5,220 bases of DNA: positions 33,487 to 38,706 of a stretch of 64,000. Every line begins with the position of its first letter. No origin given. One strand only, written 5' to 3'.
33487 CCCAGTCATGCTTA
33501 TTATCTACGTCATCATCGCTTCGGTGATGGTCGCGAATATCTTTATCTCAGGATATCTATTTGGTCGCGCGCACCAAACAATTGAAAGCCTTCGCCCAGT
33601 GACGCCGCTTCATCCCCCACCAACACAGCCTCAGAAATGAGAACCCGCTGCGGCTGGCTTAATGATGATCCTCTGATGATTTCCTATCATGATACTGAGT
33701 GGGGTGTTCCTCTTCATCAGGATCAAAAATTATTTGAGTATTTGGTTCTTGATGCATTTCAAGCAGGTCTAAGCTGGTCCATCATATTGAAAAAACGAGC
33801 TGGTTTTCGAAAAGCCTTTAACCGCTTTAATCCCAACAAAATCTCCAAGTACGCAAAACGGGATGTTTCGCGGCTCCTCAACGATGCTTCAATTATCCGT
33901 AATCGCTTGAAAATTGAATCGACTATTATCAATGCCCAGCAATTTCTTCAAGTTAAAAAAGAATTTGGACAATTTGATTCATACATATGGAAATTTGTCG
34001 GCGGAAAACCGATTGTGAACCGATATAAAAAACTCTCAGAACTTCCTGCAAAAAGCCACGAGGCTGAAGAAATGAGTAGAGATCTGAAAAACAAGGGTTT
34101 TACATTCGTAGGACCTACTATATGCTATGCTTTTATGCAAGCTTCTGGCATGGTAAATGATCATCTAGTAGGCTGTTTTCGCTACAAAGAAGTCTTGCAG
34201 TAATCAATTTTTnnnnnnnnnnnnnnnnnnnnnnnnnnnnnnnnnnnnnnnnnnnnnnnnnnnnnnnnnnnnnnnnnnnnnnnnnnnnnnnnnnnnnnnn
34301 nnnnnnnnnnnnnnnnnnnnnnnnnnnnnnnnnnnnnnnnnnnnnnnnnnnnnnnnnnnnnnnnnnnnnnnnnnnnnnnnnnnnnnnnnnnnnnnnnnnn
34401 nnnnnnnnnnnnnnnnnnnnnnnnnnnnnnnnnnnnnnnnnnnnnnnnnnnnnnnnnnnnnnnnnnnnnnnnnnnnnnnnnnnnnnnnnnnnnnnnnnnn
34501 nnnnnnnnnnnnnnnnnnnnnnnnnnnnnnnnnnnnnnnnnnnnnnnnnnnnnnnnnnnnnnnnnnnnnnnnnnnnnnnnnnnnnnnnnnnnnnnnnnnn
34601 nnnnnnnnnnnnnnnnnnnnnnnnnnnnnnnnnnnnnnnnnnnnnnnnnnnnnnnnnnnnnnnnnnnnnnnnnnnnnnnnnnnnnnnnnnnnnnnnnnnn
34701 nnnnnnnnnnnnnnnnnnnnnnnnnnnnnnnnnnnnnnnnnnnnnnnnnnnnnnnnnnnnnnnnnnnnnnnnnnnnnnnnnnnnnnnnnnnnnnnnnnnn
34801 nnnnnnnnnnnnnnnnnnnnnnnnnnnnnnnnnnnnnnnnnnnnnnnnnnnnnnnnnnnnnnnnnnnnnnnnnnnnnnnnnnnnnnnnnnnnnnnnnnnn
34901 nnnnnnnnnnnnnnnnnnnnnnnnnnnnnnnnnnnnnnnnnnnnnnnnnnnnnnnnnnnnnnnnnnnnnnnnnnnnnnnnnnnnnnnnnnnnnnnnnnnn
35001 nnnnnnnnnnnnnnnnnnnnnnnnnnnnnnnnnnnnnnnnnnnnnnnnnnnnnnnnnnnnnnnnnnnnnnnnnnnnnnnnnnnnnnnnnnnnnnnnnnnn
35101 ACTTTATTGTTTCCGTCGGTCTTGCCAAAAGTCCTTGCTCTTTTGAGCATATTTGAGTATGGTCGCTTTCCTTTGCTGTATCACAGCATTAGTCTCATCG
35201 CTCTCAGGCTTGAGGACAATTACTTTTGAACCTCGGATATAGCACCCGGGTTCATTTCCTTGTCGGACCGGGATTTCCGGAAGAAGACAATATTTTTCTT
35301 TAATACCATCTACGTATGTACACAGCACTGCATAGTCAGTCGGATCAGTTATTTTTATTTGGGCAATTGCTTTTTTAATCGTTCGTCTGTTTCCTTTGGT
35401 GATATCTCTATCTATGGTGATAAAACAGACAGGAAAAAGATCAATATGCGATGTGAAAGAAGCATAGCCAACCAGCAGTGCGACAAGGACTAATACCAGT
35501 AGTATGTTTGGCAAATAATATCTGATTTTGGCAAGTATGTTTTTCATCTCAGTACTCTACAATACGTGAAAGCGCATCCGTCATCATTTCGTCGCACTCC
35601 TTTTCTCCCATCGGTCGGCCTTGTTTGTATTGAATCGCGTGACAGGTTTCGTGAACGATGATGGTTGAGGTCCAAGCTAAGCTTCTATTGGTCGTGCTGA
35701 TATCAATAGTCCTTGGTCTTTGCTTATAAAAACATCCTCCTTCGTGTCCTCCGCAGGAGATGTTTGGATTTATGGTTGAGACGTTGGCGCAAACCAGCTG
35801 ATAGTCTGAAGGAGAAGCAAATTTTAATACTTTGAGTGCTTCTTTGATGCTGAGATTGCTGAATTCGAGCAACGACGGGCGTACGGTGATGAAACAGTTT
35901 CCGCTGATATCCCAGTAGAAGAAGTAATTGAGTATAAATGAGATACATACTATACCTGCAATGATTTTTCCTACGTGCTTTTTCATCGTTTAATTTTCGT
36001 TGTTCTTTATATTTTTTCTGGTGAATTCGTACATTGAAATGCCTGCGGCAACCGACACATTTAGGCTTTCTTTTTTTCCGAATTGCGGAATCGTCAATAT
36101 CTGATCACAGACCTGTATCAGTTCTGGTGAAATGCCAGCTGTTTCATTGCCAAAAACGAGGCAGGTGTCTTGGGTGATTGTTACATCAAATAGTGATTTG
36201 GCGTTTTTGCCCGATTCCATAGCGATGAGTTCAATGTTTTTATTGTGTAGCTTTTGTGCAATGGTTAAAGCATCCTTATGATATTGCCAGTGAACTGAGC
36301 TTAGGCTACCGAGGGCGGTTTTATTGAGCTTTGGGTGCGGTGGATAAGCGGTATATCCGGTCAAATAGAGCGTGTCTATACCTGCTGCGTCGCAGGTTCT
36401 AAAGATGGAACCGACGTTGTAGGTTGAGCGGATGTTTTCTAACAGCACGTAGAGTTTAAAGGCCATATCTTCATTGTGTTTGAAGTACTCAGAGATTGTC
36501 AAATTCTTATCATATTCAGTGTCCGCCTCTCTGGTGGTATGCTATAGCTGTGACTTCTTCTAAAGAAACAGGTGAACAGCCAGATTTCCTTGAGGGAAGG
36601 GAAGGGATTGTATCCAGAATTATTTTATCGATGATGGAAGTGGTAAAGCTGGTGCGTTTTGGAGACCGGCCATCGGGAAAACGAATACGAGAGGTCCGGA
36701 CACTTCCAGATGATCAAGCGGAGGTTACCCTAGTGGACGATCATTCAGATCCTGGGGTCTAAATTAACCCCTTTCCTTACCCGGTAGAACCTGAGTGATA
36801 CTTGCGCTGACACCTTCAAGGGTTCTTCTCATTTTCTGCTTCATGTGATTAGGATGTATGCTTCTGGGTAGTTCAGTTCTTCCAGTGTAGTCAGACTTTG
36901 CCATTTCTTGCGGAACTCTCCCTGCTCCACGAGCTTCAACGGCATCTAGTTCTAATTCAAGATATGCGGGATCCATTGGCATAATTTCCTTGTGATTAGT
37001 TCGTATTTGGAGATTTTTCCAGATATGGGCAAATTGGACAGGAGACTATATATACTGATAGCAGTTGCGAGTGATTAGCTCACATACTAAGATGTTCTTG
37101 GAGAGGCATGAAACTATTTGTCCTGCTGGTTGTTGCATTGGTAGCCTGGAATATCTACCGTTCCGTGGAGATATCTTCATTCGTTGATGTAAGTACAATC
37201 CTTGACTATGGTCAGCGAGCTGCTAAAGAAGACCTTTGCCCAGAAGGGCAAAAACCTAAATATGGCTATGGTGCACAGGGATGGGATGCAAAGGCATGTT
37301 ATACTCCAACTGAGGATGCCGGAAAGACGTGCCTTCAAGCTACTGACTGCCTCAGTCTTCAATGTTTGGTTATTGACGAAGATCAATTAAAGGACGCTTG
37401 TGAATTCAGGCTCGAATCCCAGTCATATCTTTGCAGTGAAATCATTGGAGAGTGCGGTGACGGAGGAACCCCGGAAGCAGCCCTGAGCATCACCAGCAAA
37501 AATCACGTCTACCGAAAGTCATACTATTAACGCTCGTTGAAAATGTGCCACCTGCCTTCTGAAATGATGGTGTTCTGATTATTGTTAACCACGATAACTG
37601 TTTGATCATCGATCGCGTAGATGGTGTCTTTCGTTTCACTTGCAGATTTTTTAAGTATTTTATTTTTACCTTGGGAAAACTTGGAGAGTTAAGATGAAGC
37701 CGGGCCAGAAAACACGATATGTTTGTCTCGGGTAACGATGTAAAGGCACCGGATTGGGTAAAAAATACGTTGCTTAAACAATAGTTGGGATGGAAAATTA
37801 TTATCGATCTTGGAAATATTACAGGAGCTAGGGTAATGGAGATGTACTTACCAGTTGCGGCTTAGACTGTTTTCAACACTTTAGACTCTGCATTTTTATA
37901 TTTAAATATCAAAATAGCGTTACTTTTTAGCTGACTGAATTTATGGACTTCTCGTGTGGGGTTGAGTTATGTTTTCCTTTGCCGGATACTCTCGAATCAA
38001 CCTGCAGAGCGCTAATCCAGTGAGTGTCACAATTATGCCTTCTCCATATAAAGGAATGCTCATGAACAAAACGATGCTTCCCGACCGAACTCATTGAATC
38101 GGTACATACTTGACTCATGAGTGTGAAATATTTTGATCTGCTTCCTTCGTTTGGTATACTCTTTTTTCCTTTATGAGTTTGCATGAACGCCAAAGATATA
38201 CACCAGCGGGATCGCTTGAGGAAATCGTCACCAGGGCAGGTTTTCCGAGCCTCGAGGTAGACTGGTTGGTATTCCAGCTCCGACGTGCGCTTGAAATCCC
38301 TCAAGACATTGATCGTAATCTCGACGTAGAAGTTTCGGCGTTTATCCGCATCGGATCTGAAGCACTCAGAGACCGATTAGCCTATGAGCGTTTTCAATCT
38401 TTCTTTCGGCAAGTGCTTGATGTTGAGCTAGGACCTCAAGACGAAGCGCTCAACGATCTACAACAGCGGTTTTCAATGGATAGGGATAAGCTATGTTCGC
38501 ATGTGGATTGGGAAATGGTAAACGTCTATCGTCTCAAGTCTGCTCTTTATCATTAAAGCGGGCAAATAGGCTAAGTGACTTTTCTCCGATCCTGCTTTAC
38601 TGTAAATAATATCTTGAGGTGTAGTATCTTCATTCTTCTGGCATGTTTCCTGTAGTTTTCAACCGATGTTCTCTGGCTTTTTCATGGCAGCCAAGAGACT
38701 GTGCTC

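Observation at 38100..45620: Sharp compositional island (about 50-58% GC in a 35-40% GC background)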

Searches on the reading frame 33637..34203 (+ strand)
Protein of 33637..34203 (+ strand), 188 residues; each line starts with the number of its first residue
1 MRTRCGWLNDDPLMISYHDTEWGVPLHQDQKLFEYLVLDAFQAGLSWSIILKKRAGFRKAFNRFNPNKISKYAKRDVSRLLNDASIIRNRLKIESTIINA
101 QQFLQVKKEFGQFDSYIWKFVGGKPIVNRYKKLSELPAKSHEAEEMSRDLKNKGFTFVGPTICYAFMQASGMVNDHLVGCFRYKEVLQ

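Call 9: search_protein_families(library=pfam, proteins=[window:33637-34203:+], max_evalue=0.01)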
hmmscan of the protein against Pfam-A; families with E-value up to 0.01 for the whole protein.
window:33637-34203:+ (188 aa): 1 family
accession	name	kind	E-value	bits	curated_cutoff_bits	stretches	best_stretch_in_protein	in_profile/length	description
PF03352.18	Adenine_glyco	-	2.7e-80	268.8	25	1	7-182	1-176/177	Methyladenine glycosylase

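Call 24: find_related_loci(query=window:33637-34203:+, collection=genome_contigs, flank=10000)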
Query window:33637-34203:+ (188 aa) in genome_contigs; peptide patterns used: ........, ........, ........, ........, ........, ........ (x = any residue, [..] = any of these).
600 stretches matched a pattern (row limit reached: there are more); 599 encode a relative of the query (tblastn E <= 1e-3); the best 80 are kept; 80 distinct loci.
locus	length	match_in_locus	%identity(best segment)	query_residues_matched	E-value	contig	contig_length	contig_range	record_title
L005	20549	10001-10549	64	4-186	4e-87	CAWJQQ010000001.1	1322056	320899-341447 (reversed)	MAG: Nitrospirota bacterium isolate MFD03044.bin.1.139 genome assembly, contig: contig_25986, whole genome shotgun seque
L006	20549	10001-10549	66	4-186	1e-86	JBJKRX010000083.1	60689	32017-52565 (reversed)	MAG: Nitrospirota bacterium isolate Bin_69 S1Ck127_3200047_flag_0_multi_9.0795_len_60689, whole genome shotgun sequence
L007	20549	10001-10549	66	1-183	2e-84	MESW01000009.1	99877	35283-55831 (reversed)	MAG: candidate division CPR3 bacterium GWF2_35_18 gwf2_scaffold_540, whole genome shotgun sequence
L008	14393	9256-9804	63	4-186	1e-83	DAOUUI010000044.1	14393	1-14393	MAG TPA_asm: Deltaproteobacteria bacterium isolate CSMAG_819 CSMAG_819_k141_2019465_length_14393_cov_12.0000, whole geno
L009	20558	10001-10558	62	1-186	3e-83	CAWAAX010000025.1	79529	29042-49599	MAG: uncultured bacterium isolate MFD01299.bin.1.238 genome assembly, contig: contig_75290, whole genome shotgun sequenc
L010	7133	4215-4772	63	2-187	2e-83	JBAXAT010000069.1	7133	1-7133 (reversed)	MAG: Verrucomicrobiota bacterium isolate ELA148 MAG148_69, whole genome shotgun sequence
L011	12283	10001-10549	62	4-186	4e-82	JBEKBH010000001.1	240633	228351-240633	MAG: Verrucomicrobiia bacterium isolate SPRUCE 131 SPRUCE_131_1, whole genome shotgun sequence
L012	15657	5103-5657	59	2-186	1e-81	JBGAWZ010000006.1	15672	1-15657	MAG: Candidatus Zixiibacteriota bacterium isolate MAG_AAO_AS.78 AAOAS-78_scaffold_6035, whole genome shotgun sequence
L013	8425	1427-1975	63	4-186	2e-81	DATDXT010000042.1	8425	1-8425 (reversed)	MAG TPA_asm: archaeon isolate SMAG_U8146 k141_59415, whole genome shotgun sequence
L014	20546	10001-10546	63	1-182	4e-81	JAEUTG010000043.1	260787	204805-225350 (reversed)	MAG: Bacteroidales bacterium isolate new MAG-323 k141_4524903, whole genome shotgun sequence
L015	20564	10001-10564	60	1-188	6e-81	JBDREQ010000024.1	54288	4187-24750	MAG: Candidatus Zixiibacteriota bacterium isolate MEGAHIT-group-1.322 k141_3767589, whole genome shotgun sequence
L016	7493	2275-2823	64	4-186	5e-81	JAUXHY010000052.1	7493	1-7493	MAG: bacterium isolate CSMAG_2967 CSMAG_2967_k119_14164_length_7493_cov_7.0000, whole genome shotgun sequence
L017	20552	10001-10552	59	3-186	1e-80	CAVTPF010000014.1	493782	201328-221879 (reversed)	MAG: uncultured Acidimicrobiaceae bacterium isolate MFD03323.bin.1.143 genome assembly, contig: contig_24683, whole geno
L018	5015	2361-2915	61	2-186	1e-80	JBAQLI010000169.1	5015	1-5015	MAG: Candidatus Methanoperedens sp. isolate MFD12032_ilm_asm_bin13 k127_11500, whole genome shotgun sequence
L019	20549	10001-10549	59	4-186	3e-80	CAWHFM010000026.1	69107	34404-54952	MAG: uncultured Acidimicrobiaceae bacterium isolate MFD00731.bin.2.127 genome assembly, contig: contig_99212, whole geno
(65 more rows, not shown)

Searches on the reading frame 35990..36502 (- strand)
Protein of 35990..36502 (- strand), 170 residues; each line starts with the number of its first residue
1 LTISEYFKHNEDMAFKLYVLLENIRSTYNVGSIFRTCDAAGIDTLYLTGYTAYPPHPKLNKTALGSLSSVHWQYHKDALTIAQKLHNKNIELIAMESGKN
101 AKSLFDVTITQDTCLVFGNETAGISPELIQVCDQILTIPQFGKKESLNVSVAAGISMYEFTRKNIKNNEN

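Call 9: search_protein_families(library=pfam, proteins=[window:35990-36502:-], max_evalue=0.01)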
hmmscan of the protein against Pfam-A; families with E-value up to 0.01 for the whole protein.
window:35990-36502:- (170 aa): 1 family
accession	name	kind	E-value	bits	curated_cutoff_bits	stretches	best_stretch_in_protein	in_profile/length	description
PF00588.24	SpoU_methylase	-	1.9e-39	135.4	29.7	1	17-158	2-142/142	SpoU rRNA Methylase family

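Call 12: find_encoding_contigs(protein=window:35990-36502:-, flank=10000, max_places=10)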
Protein window:35990-36502:- (170 aa): no gene with exactly this product is on record in the collection.

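Call 34: find_homologous_proteins(query=window:35990-36466:-, max_evalue=1e-20)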
Query window:35990-36466:- (158 aa): 3940 proteins with E <= 1e-20 among 4992 candidates; the best 120 are listed.
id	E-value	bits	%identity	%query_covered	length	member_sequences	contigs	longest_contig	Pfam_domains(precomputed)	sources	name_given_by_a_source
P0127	9.0e-100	349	100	100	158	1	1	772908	PF00588.25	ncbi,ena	-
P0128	6.4e-59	216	64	96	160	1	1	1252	PF00588.25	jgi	jgi:23S rRNA (guanosine2251-2'-O)-methyltransferase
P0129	7.0e-58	213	61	98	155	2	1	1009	PF00588.25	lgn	-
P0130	2.0e-56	208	60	100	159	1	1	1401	PF00588.25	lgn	-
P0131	6.9e-56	206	64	94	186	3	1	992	PF00588.25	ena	-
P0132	1.5e-55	205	60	94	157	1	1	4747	PF00588.25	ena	-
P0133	3.4e-54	201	60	95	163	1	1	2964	PF00588.25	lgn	-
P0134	4.2e-53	197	56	99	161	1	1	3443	PF00588.25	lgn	-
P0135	5.9e-52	194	54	97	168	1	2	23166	PF00588.25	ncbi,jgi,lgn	-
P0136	3.5e-51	191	59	92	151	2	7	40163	PF00588.25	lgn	-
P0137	1.2e-50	189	56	92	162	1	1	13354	PF00588.25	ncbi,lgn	ncbi:MAG: RNA methyltransferase [Patescibacteria group bacterium]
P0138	5.0e-50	187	54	99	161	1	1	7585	PF00588.25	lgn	-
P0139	1.4e-49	186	57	94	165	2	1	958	PF00588.25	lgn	-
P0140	1.2e-48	183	57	95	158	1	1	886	PF00588.25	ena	-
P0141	1.4e-48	183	57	94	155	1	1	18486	PF00588.25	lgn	-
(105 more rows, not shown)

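Call 37: find_encoding_contigs(protein=P0136, flank=10000, max_places=2)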
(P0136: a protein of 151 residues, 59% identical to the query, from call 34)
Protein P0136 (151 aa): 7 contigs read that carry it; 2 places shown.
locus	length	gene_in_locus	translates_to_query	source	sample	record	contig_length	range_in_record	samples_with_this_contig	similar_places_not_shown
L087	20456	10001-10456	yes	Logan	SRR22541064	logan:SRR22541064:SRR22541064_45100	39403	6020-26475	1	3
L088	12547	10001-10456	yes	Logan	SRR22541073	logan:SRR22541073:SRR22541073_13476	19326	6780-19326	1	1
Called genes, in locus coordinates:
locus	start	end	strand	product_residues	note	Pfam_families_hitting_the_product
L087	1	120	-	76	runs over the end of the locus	-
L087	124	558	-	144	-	PF12732:YtxH (weak)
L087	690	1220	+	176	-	PF01931:NTPase_I-T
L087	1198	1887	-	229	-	PF01509:TruB_N, PF16198:TruB_C_2 (weak)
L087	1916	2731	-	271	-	-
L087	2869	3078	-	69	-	-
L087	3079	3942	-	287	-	PF12705:PDDEXK_1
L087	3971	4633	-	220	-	PF01694:Rhomboid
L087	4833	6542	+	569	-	-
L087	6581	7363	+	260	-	PF09992:NAGPA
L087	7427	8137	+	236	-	-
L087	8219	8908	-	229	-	PF00173:Cyt-b5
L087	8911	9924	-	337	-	PF00881:Nitroreductase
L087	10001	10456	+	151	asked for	PF00588:SpoU_methylase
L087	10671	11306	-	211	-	PF00188:CAP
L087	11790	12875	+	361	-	PF00154:RecA_N, PF08423:Rad51, PF06745:ATPase (weak), PF27531:MT3502_N (weak), PF21096:RecA_C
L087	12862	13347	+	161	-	PF21982:RecX_HTH1 (faint), PF02631:RecX_HTH2, PF21981:RecX_HTH3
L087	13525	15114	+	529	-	PF12072:RNase_Y_N, PF00013:KH_1 (weak), PF01966:HD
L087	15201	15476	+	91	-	PF00216:Bac_DNA_binding, PF18291:HU-HIG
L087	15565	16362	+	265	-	PF06182:ABC2_membrane_6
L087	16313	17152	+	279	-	PF06182:ABC2_membrane_6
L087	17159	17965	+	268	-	PF06182:ABC2_membrane_6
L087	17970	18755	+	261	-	PF06182:ABC2_membrane_6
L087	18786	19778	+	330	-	PF00005:ABC_tran, PF13304:AAA_21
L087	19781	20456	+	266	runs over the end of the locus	PF06182:ABC2_membrane_6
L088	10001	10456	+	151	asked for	PF00588:SpoU_methylase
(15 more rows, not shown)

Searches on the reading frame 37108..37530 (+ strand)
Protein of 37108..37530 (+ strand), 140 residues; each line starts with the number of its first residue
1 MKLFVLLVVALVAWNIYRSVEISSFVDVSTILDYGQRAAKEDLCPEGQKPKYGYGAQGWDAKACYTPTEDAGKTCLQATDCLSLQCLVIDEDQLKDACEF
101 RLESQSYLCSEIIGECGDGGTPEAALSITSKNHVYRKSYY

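Call 8: search_protein_families(library=pfam, proteins=[window:37108-37530:+], max_evalue=0.01)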
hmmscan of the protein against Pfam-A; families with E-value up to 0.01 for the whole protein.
window:37108-37530:+ (140 aa): 0 families

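Call 19: find_encoding_contigs(protein=window:37108-37530:+, flank=10000)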
Protein window:37108-37530:+ (140 aa): 1 contig read that carries it; 1 place shown.
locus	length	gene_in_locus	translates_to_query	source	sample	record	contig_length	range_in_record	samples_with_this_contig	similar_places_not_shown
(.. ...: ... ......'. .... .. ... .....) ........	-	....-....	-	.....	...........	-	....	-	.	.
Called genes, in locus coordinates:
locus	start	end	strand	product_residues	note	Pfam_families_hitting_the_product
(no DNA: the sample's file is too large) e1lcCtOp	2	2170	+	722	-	?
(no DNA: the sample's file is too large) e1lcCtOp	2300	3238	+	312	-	PF00696:AA_kinase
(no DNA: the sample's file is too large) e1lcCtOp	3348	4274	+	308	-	PF02729:OTCace_N, PF00185:OTCace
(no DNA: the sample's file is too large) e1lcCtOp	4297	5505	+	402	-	PF02729:OTCace_N, PF00185:OTCace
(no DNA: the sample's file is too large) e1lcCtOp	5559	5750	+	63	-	-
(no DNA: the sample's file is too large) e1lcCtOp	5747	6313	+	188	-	PF03352:Adenine_glyco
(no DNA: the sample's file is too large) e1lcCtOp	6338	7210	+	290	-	PF00561:Abhydrolase_1, PF00975:Thioesterase (weak), PF12697:Abhydrolase_6, PF12146:Hydrolase_4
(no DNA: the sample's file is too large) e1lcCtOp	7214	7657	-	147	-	-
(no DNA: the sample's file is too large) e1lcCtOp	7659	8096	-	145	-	-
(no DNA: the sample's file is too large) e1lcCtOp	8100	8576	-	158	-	PF00588:SpoU_methylase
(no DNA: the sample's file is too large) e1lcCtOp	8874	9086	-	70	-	-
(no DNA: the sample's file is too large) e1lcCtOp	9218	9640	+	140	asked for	-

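Call 49: search_protein_families(library=ncbifam, proteins=[window:37108-37530:+], max_evalue=0.001)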
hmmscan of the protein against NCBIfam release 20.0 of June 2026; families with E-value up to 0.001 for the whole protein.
window:37108-37530:+ (140 aa): 0 families

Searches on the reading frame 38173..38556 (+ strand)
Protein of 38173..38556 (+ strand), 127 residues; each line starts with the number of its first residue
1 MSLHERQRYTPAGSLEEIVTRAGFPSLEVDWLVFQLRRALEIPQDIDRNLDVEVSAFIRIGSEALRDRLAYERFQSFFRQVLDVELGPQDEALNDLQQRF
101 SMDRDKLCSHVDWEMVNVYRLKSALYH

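Call 8: search_protein_families(library=pfam, proteins=[window:38173-38556:+], max_evalue=0.01)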
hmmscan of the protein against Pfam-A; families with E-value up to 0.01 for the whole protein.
window:38173-38556:+ (127 aa): 0 families

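Call 49: search_protein_families(library=ncbifam, proteins=[window:38173-38556:+], max_evalue=0.001)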
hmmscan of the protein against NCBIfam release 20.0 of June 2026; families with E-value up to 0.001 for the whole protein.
window:38173-38556:+ (127 aa): 0 families

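Call 50: search_protein_families(library=padloc, proteins=[window:38173-38556:+], max_evalue=0.001)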
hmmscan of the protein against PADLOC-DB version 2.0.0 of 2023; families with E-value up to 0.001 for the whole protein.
window:38173-38556:+ (127 aa): 0 families
